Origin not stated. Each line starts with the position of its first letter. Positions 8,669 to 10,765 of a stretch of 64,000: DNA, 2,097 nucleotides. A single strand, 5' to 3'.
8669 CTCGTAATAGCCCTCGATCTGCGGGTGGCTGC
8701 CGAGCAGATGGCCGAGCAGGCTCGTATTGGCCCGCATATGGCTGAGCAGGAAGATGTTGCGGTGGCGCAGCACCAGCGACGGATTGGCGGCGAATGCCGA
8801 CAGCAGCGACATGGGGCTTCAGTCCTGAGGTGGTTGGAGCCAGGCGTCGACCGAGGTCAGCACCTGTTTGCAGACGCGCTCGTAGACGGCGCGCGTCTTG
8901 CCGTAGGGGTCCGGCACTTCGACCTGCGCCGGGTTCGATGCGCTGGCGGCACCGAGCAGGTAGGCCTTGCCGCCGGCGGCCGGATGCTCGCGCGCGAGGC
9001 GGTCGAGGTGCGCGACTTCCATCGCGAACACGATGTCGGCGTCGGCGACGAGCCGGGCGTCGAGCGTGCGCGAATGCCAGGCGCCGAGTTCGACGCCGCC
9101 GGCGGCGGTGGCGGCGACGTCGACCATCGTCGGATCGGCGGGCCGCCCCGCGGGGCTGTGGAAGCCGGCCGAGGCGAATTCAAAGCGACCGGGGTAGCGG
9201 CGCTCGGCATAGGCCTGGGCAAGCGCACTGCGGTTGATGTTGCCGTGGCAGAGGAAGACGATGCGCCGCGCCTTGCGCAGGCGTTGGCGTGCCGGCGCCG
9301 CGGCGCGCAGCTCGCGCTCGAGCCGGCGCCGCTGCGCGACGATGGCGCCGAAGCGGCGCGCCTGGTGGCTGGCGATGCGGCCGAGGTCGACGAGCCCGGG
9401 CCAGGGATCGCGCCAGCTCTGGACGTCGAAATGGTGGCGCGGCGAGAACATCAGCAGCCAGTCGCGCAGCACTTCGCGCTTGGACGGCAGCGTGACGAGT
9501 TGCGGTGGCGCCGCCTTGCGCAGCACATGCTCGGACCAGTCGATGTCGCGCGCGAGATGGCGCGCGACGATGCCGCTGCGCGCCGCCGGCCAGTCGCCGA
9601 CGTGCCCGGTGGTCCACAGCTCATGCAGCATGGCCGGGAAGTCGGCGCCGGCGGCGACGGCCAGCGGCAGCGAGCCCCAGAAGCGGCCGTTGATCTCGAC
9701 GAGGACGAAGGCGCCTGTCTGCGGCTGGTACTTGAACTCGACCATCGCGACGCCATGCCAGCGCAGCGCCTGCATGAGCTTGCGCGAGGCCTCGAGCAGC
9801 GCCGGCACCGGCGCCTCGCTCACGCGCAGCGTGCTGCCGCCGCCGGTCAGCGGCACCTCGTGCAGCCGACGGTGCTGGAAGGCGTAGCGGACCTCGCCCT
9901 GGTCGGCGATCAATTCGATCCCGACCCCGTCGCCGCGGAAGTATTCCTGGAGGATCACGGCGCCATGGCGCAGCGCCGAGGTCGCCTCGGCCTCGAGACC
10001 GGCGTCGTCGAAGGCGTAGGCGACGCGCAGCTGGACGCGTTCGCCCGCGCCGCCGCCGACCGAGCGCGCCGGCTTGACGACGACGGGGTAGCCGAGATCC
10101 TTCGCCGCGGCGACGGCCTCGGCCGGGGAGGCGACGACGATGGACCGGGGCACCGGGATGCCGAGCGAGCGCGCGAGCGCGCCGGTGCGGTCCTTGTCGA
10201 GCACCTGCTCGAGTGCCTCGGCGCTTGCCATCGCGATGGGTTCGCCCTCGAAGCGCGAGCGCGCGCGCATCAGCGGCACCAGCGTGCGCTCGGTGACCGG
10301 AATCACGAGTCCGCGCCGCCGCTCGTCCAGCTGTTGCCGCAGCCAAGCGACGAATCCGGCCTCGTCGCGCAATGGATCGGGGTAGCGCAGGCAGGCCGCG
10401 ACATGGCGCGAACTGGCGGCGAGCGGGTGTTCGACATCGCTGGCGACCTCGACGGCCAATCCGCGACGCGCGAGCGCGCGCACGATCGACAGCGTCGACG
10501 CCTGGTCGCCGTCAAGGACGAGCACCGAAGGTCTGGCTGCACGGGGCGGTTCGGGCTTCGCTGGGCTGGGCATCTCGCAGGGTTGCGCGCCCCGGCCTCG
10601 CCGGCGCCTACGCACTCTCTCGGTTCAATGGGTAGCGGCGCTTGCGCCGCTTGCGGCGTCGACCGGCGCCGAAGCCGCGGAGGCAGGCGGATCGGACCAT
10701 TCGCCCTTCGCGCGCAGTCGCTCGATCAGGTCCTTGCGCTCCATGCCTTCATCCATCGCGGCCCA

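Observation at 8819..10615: ATP-grasp ligase fused to a Wzb-like low-molecular-weight phosphotyrosine phosphatase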

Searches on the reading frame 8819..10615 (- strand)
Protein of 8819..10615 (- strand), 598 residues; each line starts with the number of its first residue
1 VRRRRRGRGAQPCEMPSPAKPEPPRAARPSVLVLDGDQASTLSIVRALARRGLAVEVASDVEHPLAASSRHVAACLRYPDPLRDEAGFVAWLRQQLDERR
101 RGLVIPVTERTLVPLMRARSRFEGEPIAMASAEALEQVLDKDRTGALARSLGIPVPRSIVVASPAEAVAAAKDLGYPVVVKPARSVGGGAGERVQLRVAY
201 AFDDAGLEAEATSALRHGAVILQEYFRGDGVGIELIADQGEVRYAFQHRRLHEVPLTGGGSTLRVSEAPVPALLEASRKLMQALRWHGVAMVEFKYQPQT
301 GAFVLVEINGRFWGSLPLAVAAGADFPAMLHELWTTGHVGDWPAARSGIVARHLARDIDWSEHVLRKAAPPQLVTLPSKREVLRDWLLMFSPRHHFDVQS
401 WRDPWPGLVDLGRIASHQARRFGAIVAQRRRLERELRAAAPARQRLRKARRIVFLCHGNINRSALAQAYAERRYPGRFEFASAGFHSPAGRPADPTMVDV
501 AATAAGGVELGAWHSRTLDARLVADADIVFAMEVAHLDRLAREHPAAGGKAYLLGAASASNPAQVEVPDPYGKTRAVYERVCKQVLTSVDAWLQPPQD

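Call 4: search_protein_families(library=pfam, proteins=[window:8819-10615:-], max_evalue=0.01)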
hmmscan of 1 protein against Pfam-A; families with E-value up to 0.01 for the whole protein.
window:8819-10615:- (598 aa): 8 families
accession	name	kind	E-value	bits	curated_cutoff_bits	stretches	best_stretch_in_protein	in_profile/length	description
PF01451.26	LMWPc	-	3.6e-19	69.8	23.2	1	452-593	1-144/144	Low molecular weight phosphotyrosine protein phosphatase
PF02786.22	CPSase_L_D2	-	1.1e-12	48.4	19.8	1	140-321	1-189/211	Carbamoyl-phosphate synthase L chain, ATP binding domain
PF15632.11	ATPgrasp_Ter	-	8.9e-11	42.1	29.1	1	219-354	4-128/131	ATP-grasp in the biosynthetic pathway with Ter operon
PF13549.11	ATP-grasp_5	-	6.6e-08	32.6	27.6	1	136-181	7-52/221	ATP-grasp domain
PF02222.28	ATP-grasp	-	8.7e-05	22.7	27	1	148-194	3-49/179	ATP-grasp domain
PF07478.18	Dala_Dala_lig_C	-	0.00049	20.1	24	0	149-185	3-46/204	D-ala D-ala ligase C-terminus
PF02655.19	ATP-grasp_3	-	0.00082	19.9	23.2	1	151-315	14-160/160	ATP-grasp domain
PF06074.18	Portal_Mu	-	0.0012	18.7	23.9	1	275-387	57-161/336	Portal protein of Mu bacteriophage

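Call 5: search_protein_families(library=ncbifam, proteins=[window:8819-10615:-], max_evalue=0.01)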
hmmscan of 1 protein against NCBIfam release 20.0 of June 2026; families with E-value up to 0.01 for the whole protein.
window:8819-10615:- (598 aa): 46 families (the best 25 are shown)
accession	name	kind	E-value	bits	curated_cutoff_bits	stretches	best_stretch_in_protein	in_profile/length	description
NF009405.0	PRK12767.1-4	equivalog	1.3e-18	67.1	390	1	57-334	30-288/320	carbamoyl phosphate synthase-like protein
NF008486.0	PRK11391.1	equivalog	5.6e-18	65.8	247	1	450-592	7-142/148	phosphotyrosine-protein phosphatase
NF007520.0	PRK10126.1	equivalog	5.6e-17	62.5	243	1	451-594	4-140/147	low molecular weight protein-tyrosine-phosphatase Wzb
NF009404.0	PRK12767.1-3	equivalog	2.9e-14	52.7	316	1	100-351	69-324/344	carbamoyl phosphate synthase-like protein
NF009402.0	PRK12767.1-1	equivalog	5.4e-14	51.7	218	1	43-355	18-319/329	carbamoyl phosphate synthase-like protein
NF005315.0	PRK06849.1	equivalog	2e-11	43.5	406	1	30-311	6-275/389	hypothetical protein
NF002563.0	PRK02186.1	subfamily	6.4e-11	41.2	625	1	129-316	96-281/890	argininosuccinate lyase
NF009471.0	PRK12833.1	equivalog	2.5e-10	39.5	686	1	131-317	109-301/467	acetyl-CoA carboxylase biotin carboxylase subunit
NF003671.0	PRK05294.1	equivalog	2.6e-10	38.6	599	1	98-318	625-844/1058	carbamoyl-phosphate synthase large subunit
NF010623.0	PRK14016.1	subfamily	3.5e-10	38.7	877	1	131-205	205-278/871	cyanophycin synthetase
TIGR01369.1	CPSaseII_lrg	equivalog_domain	5.5e-10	37.5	1027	1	124-319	653-848/1052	carbamoyl-phosphate synthase (glutamine-hydrolyzing) large subunit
NF006367.0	PRK08591.1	subfamily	1e-09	37.7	597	1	131-312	106-293/451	acetyl-CoA carboxylase biotin carboxylase subunit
TIGR02068.2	cya_phycin_syn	equivalog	2.8e-09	35.5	850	1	130-229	203-297/862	cyanophycin synthetase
TIGR02144.1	LysX_arch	equivalog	6.4e-09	35.3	275.6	1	130-188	77-135/281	lysine biosynthesis protein LysX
NF009554.0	PRK12999.1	equivalog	1.2e-08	33.2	965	1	131-311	110-296/1147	pyruvate carboxylase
NF009406.0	PRK12767.1-5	equivalog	1.4e-08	34.2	271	1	118-331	89-290/327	carbamoyl phosphate synthase-like protein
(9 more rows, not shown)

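Call 12: find_homologous_proteins(query=window:8819-10615:-, max_evalue=0.00001)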
Query window:8819-10615:- (598 aa): 2013 proteins with E <= 0.00001 among 8000 candidates; the best 120 are listed.
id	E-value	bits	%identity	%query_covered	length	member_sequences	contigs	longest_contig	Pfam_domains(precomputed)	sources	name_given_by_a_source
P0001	0.0e+0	1111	87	97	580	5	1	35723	PF15632.12,PF13549.12,PF02786.23,PF01451.28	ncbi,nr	ncbi:MAG: ATP-grasp domain-containing protein [Burkholderiales bacterium]|nr:ATP-grasp domain-contai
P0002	1.1e-237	809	67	97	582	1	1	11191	PF15632.12,PF02786.23,PF01451.28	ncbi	-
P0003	7.8e-232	789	64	96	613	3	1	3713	PF15632.12,PF02786.23,PF01451.28,PF02655.20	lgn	-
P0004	1.2e-231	789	65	98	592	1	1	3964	PF15632.12,PF02786.23,PF01451.28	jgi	jgi:protein-tyrosine-phosphatase/predicted ATP-grasp superfamily ATP-dependent carboligase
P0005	2.7e-231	788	67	94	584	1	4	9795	PF15632.12,PF02786.23,PF01451.28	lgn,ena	-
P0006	8.1e-231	786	66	94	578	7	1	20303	PF15632.12,PF02786.23,PF01451.28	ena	-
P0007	2.5e-230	784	64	98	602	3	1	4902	PF15632.12,PF02786.23,PF02222.28,PF01451.28,PF07478.19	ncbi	-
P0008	1.2e-227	776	65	95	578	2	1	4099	PF15632.12,PF02786.23,PF01451.28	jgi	-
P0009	1.2e-227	776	65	96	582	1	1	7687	PF15632.12,PF02786.23,PF01451.28,PF07478.19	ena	-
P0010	3.2e-227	774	66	94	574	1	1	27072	PF15632.12,PF02786.23,PF02222.28,PF01451.28,PF07478.19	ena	-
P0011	6.6e-227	773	64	94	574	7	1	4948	PF15632.12,PF02786.23,PF01451.28,PF07478.19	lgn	-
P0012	1.6e-225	769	64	97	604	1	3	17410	PF15632.12,PF02786.23,PF01451.28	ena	-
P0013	1.7e-225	768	67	94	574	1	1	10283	PF15632.12,PF13549.12,PF02786.23,PF02222.28,PF01451.28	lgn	-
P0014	4.1e-225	767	63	97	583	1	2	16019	PF15632.12,PF02786.23,PF01451.28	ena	-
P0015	1.6e-223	762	66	94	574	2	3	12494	PF15632.12,PF02786.23,PF02222.28,PF01451.28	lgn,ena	-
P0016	1.7e-223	762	64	95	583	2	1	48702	PF15632.12,PF02786.23,PF01451.28,PF02655.20,PF07478.19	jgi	jgi:protein-tyrosine-phosphatase/predicted ATP-grasp superfamily ATP-dependent carboligase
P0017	1.8e-223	762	63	97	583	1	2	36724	PF15632.12,PF02786.23,PF01451.28,PF02655.20,PF07478.19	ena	-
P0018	3.9e-223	761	64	97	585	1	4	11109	PF15632.12,PF02786.23,PF01451.28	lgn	-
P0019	1.6e-222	759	63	95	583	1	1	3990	PF15632.12,PF02786.23,PF01451.28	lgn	-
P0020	1.9e-222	758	64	96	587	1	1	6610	PF15632.12,PF02786.23,PF01451.28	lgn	-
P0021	1.3e-221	756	65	95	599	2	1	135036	PF15632.12,PF02786.23,PF01451.28,PF07478.19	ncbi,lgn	-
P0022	7.9e-221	753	64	94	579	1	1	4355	PF15632.12,PF02786.23,PF01451.28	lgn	-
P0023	1.6e-220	752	63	94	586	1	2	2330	PF15632.12,PF02786.23,PF01451.28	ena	-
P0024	1.7e-218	745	64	94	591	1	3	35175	PF15632.12,PF13549.12,PF02786.23,PF02222.28,PF01451.28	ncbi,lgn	-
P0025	3.1e-218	744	64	95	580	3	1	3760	PF15632.12,PF02786.23,PF02222.28,PF01451.28,PF07478.19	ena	-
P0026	3.3e-218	744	64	95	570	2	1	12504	PF15632.12,PF02786.23,PF01451.28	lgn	-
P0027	1.2e-217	743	64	95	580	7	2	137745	PF15632.12,PF02786.23,PF01451.28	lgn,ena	-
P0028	1.8e-216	739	62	96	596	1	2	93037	PF15632.12,PF02786.23,PF02222.28,PF01451.28,PF07478.19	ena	-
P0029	3.9e-216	738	62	95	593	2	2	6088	PF15632.12,PF02786.23,PF01451.28,PF07478.19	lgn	-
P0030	3.2e-215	735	62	95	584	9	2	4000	PF15632.12,PF02786.23,PF01451.28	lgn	-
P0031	3.3e-215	734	62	96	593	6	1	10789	PF15632.12,PF02786.23,PF01451.28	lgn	-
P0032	9.5e-215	733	62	94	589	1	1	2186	PF15632.12,PF02786.23,PF01451.28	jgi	jgi:protein-tyrosine-phosphatase/predicted ATP-grasp superfamily ATP-dependent carboligase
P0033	2.1e-214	732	61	95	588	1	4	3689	PF15632.12,PF02786.23,PF01451.28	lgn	-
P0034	5.5e-214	730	60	96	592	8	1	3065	PF15632.12,PF02786.23,PF01451.28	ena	-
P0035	7.8e-214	730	61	97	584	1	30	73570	PF15632.12,PF02786.23,PF01451.28,PF02655.20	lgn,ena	-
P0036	1.5e-213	729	63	95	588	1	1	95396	PF15632.12,PF02786.23,PF01451.28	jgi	jgi:protein-tyrosine-phosphatase/predicted ATP-grasp superfamily ATP-dependent carboligase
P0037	3.5e-213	728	64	91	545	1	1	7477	PF15632.12,PF02786.23,PF01451.28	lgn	-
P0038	6.2e-213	727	60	96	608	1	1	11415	PF15632.12,PF02786.23,PF01451.28,PF07478.19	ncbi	-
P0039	7.4e-213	727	63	95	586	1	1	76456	PF15632.12,PF02786.23,PF01451.28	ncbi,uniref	ncbi:ATP-grasp domain-containing protein [Aquabacterium sp.]|uniref:arsenate reductase/protein-tyros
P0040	2.9e-212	725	60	95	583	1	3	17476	PF15632.12,PF02786.23,PF01451.28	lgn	-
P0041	6.9e-212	724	61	96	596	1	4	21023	PF15632.12,PF13549.12,PF02786.23,PF01451.28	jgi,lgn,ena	-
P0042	1.5e-211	722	62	96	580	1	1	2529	PF15632.12,PF02786.23,PF01451.28,PF07478.19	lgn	-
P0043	1.9e-211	722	60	94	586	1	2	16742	PF15632.12,PF02786.23,PF01451.28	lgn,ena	-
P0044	3.1e-211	721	61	96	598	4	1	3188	PF15632.12,PF02786.23,PF01451.28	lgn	-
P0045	5.0e-211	721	58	95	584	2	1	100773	PF15632.12,PF02786.23,PF01451.28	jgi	jgi:protein-tyrosine-phosphatase/carbamoylphosphate synthase large subunit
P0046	1.0e-210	720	62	94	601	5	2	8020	PF15632.12,PF02786.23,PF01451.28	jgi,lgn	-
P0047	1.1e-210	720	62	95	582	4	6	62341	PF15632.12,PF02786.23,PF01451.28,PF07478.19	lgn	-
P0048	1.1e-210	720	63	94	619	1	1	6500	PF15632.12,PF13549.12,PF02786.23,PF01451.28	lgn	-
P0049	1.4e-210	719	61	96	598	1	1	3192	PF15632.12,PF02786.23,PF01451.28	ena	-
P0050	2.6e-210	718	58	97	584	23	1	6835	PF15632.12,PF02786.23,PF02222.28,PF01451.28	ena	-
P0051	4.6e-210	717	59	94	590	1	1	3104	PF15632.12,PF02786.23,PF01451.28,PF02655.20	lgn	-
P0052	2.9e-209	715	60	94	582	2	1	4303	PF15632.12,PF02786.23,PF01451.28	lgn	-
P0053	3.6e-209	715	61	91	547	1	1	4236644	PF15632.12,PF02786.23,PF01451.28,PF07478.19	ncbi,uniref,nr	ncbi:hypothetical protein G3580_13325 [Nitrogeniibacter mangrovi]|uniref:protein-tyrosine-phosphatas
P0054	1.2e-208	713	60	95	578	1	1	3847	PF15632.12,PF13549.12,PF02786.23,PF01451.28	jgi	jgi:protein-tyrosine-phosphatase/predicted ATP-grasp superfamily ATP-dependent carboligase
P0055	1.2e-208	713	61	96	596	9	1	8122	PF15632.12,PF13549.12,PF02786.23,PF01451.28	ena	-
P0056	1.5e-208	713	61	95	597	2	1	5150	PF15632.12,PF02786.23,PF01451.28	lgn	-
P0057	4.5e-208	711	61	95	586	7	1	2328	PF15632.12,PF02786.23,PF01451.28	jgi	jgi:predicted ATP-grasp superfamily ATP-dependent carboligase/protein-tyrosine-phosphatase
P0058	5.1e-208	711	61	95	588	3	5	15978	PF15632.12,PF02786.23,PF01451.28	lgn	-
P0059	9.2e-208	710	57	95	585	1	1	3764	PF15632.12,PF02786.23,PF01451.28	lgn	-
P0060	3.0e-207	708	58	96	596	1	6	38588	PF15632.12,PF02786.23,PF01451.28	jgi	jgi:protein-tyrosine-phosphatase/carbamoylphosphate synthase large subunit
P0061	1.0e-206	706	61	94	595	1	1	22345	PF15632.12,PF02786.23,PF01451.28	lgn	-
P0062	1.5e-205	703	60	95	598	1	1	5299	PF15632.12,PF13549.12,PF02786.23,PF01451.28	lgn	-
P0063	5.5e-205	701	57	95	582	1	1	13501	PF15632.12,PF02786.23,PF01451.28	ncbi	-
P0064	5.7e-205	701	59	95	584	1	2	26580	PF15632.12,PF02786.23,PF01451.28,PF02655.20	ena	-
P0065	1.5e-204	699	61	95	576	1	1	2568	PF15632.12,PF01451.28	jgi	jgi:protein-tyrosine-phosphatase/predicted ATP-grasp superfamily ATP-dependent carboligase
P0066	1.9e-204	699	57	94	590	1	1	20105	PF15632.12,PF02786.23,PF01451.28,PF02655.20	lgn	-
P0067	2.4e-204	699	59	97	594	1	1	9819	PF15632.12,PF02786.23,PF01451.28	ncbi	-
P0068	9.3e-204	697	59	94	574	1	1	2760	PF15632.12,PF02786.23,PF01451.28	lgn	-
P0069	3.5e-203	695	58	98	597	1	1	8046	PF15632.12,PF02786.23,PF01451.28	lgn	-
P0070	7.5e-203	694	60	95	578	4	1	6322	PF15632.12,PF02786.23,PF01451.28,PF07478.19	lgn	-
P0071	1.5e-202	693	60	95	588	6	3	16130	PF15632.12,PF02786.23,PF01451.28,PF07478.19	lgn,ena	-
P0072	2.5e-202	692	61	94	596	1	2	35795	PF15632.12,PF02786.23,PF01451.28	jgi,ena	jgi:protein-tyrosine-phosphatase/predicted ATP-grasp superfamily ATP-dependent carboligase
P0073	3.5e-202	691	57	96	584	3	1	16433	PF15632.12,PF02786.23,PF02222.28,PF01451.28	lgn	-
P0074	4.0e-202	691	61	94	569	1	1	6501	PF15632.12,PF01451.28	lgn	-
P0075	8.8e-202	690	60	94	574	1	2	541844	PF15632.12,PF02786.23,PF01451.28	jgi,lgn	jgi:predicted ATP-grasp superfamily ATP-dependent carboligase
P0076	9.8e-202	690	59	94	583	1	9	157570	PF15632.12,PF02786.23,PF02222.28,PF01451.28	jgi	jgi:protein-tyrosine-phosphatase/predicted ATP-grasp superfamily ATP-dependent carboligase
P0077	8.0e-201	687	59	97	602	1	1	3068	PF15632.12,PF02786.23,PF01451.28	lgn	-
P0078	3.9e-200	685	59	96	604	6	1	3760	PF15632.12,PF02786.23,PF01451.28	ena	-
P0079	1.2e-199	683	57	96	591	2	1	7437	PF15632.12,PF02786.23,PF01451.28,PF02655.20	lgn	-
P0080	1.1e-198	680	60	94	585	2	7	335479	PF15632.12,PF02786.23,PF01451.28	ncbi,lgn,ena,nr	ncbi:MAG: hypothetical protein ABS84_02725 [Rubrivivax sp. SCN 71-131]|nr:MAG: hypothetical protein 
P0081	1.6e-198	679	61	95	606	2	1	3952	PF15632.12,PF13549.12,PF02786.23,PF01451.28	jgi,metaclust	metaclust:\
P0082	3.5e-198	678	57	94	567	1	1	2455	PF15632.12,PF02786.23,PF01451.28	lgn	-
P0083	4.2e-198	678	64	82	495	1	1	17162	PF15632.12,PF02786.23,PF01451.28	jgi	jgi:protein-tyrosine-phosphatase/predicted ATP-grasp superfamily ATP-dependent carboligase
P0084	7.2e-197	674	60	95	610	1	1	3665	PF15632.12,PF02786.23,PF01451.28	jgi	jgi:protein-tyrosine-phosphatase/predicted ATP-grasp superfamily ATP-dependent carboligase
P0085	8.9e-197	674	58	96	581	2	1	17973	PF15632.12,PF13549.12,PF02786.23,PF01451.28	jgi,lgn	-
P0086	9.3e-197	674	56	94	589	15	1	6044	PF15632.12,PF02786.23,PF01451.28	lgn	-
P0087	2.4e-196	672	58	97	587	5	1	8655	PF15632.12,PF13549.12,PF02786.23,PF01451.28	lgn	-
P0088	2.7e-196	672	58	94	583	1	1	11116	PF15632.12,PF02786.23,PF01451.28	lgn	-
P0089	3.2e-195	668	58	95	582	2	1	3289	PF15632.12,PF02786.23,PF01451.28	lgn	-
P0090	6.1e-194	664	57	94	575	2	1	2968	PF15632.12,PF02786.23,PF01451.28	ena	-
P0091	2.7e-193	662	67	81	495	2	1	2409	PF15632.12,PF02786.23,PF02222.28,PF01451.28,PF07478.19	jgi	jgi:protein-tyrosine-phosphatase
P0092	2.5e-192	659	57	97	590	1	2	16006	PF15632.12,PF02786.23,PF01451.28,PF02655.20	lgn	-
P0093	2.0e-191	656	57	90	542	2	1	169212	PF15632.12,PF02786.23,PF01451.28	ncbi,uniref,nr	ncbi:arsenate reductase/protein-tyrosine-phosphatase family protein [Denitromonas halophila]|uniref:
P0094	1.8e-190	653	56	94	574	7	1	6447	PF15632.12,PF02786.23,PF01451.28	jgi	jgi:protein-tyrosine-phosphatase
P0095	1.6e-189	650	55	94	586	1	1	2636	PF15632.12,PF13549.12,PF02786.23,PF01451.28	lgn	-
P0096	9.4e-189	647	58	95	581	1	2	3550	PF15632.12,PF02786.23,PF01451.28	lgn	-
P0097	1.1e-188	647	56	94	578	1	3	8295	PF15632.12,PF02786.23,PF01451.28,PF02655.20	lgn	-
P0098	3.8e-187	642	57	94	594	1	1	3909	PF15632.12,PF02786.23,PF01451.28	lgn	-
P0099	4.0e-183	629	55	95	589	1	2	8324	PF15632.12,PF02786.23,PF01451.28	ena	-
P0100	3.7e-180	619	53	94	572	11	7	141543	PF15632.12,PF02786.23,PF01451.28,PF02655.20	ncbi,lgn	-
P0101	9.9e-180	617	68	71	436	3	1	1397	PF15632.12,PF02786.23,PF01451.28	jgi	jgi:protein-tyrosine-phosphatase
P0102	1.2e-179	617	55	94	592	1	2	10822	PF15632.12,PF13549.12,PF02786.23,PF01451.28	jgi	jgi:protein-tyrosine-phosphatase/predicted ATP-grasp superfamily ATP-dependent carboligase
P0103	2.5e-179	616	54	94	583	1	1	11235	PF15632.12,PF01451.28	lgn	-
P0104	7.9e-179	614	53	93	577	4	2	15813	PF15632.12,PF02786.23,PF01451.28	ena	-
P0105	5.9e-178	611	53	95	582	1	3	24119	PF15632.12,PF02786.23,PF01451.28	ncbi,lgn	-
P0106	7.3e-178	611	53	94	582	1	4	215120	PF15632.12,PF02786.23,PF01451.28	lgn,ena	-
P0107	2.4e-177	609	51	94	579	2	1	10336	PF15632.12,PF02786.23,PF01451.28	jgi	-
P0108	5.0e-177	608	54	94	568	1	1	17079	PF15632.12,PF02786.23,PF01451.28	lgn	-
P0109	8.0e-177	608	54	94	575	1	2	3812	PF15632.12,PF13549.12,PF02786.23,PF01451.28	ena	-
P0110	1.2e-176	607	51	94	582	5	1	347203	PF15632.12,PF02786.23,PF01451.28,PF02655.20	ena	-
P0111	2.8e-176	606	56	92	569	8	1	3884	PF15632.12,PF01451.28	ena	-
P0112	3.0e-176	606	54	94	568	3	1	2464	PF15632.12,PF01451.28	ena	-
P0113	4.6e-176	605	53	94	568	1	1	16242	PF15632.12,PF01451.28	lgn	-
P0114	1.3e-175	604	54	94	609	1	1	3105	PF15632.12,PF02786.23,PF01451.28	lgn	-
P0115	2.4e-175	603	52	94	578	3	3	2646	PF15632.12,PF02786.23,PF01451.28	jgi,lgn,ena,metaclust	metaclust:\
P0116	2.7e-175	603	51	94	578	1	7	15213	PF15632.12,PF13549.12,PF02786.23,PF01451.28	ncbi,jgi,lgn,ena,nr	ncbi:MAG: ATP-grasp domain-containing protein [Candidatus Competibacteraceae bacterium]|nr:ATP-grasp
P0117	3.2e-175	602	52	94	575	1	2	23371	PF15632.12,PF02786.23,PF01451.28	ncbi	-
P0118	5.9e-175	602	54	94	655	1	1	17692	PF15632.12,PF02786.23,PF01451.28,PF02655.20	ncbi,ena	-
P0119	6.6e-175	601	54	92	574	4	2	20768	PF15632.12,PF02786.23,PF01451.28,PF02655.20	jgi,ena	jgi:protein-tyrosine-phosphatase/predicted ATP-grasp superfamily ATP-dependent carboligase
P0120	8.1e-175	601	53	94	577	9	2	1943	PF15632.12,PF02786.23,PF01451.28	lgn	-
